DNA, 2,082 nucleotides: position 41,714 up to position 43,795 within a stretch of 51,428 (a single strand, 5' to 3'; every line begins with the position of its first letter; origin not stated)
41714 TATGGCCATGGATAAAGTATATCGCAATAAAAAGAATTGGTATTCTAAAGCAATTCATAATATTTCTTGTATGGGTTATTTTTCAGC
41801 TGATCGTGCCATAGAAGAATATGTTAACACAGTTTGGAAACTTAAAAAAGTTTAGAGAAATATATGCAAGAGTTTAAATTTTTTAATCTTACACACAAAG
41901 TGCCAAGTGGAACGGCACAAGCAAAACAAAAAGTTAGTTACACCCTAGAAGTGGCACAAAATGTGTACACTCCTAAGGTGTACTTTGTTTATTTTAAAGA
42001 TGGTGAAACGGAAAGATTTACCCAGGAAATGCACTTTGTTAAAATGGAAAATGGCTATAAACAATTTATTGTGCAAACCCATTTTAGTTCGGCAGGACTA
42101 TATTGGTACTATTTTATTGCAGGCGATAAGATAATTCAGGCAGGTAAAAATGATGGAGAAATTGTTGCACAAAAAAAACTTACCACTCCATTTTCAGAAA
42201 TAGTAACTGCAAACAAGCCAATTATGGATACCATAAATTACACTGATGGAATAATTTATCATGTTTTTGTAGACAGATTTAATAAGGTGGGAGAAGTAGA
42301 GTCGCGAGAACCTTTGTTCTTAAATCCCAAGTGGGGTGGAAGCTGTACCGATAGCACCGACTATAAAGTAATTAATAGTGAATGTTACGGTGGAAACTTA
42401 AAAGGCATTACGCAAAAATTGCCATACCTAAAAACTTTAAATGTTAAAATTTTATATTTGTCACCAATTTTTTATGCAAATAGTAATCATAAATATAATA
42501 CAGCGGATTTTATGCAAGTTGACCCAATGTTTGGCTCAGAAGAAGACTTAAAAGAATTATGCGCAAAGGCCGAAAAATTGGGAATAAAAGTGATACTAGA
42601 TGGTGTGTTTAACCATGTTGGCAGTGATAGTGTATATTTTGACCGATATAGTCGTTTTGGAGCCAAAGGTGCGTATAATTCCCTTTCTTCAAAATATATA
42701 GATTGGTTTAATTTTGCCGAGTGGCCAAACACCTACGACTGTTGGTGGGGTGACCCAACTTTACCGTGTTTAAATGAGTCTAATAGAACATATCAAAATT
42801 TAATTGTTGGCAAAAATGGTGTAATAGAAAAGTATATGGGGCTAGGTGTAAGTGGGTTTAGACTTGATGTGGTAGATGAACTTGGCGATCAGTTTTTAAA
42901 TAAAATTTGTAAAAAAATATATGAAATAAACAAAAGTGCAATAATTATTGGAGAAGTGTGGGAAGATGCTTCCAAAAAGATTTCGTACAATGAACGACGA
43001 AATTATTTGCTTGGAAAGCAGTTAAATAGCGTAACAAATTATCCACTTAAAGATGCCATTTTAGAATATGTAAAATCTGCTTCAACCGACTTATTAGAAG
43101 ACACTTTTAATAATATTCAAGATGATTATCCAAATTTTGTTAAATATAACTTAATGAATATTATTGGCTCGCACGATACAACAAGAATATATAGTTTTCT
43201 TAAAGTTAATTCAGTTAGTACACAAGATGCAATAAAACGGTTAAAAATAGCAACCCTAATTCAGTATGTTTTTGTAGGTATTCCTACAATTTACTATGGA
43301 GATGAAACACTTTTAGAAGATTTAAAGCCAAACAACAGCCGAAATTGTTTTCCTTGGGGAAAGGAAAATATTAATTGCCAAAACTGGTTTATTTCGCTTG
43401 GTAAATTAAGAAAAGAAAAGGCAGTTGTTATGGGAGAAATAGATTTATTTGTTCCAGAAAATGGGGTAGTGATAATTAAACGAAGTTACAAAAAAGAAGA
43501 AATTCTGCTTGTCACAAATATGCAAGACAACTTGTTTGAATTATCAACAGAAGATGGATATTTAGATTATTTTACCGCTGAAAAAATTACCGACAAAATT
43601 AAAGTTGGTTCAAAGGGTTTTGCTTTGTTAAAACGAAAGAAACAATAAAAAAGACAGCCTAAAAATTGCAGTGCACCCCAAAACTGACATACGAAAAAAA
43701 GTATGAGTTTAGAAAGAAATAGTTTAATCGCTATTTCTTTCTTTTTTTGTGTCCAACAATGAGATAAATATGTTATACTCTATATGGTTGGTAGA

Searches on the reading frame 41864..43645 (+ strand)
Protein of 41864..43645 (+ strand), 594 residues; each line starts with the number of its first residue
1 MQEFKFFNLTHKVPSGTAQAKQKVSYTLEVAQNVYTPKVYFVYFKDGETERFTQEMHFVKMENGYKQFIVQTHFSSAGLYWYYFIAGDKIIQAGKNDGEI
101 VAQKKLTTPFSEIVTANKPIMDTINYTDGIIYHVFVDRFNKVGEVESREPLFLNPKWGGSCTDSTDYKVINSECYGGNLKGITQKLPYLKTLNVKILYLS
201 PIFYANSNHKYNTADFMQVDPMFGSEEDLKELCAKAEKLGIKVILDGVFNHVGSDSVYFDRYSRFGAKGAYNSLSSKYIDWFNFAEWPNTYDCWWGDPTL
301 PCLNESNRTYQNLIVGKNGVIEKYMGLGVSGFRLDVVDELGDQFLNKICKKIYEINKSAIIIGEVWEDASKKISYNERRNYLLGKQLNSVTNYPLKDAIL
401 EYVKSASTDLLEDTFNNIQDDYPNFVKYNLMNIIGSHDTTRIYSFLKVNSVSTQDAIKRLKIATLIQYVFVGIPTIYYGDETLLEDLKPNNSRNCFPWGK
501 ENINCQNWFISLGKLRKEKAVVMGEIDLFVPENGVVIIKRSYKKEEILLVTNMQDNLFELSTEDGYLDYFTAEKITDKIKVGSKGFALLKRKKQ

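Call 55: search_protein_families(library=pfam, proteins=[window:41864-43645:+], max_evalue=0.001)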
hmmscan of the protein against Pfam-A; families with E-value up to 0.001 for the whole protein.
window:41864-43645:+ (594 aa): 1 family
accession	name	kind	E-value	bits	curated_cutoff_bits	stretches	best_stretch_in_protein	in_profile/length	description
PF00128.31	Alpha-amylase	-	5.1e-49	168.2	22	1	164-488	15-360/446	Alpha amylase, catalytic domain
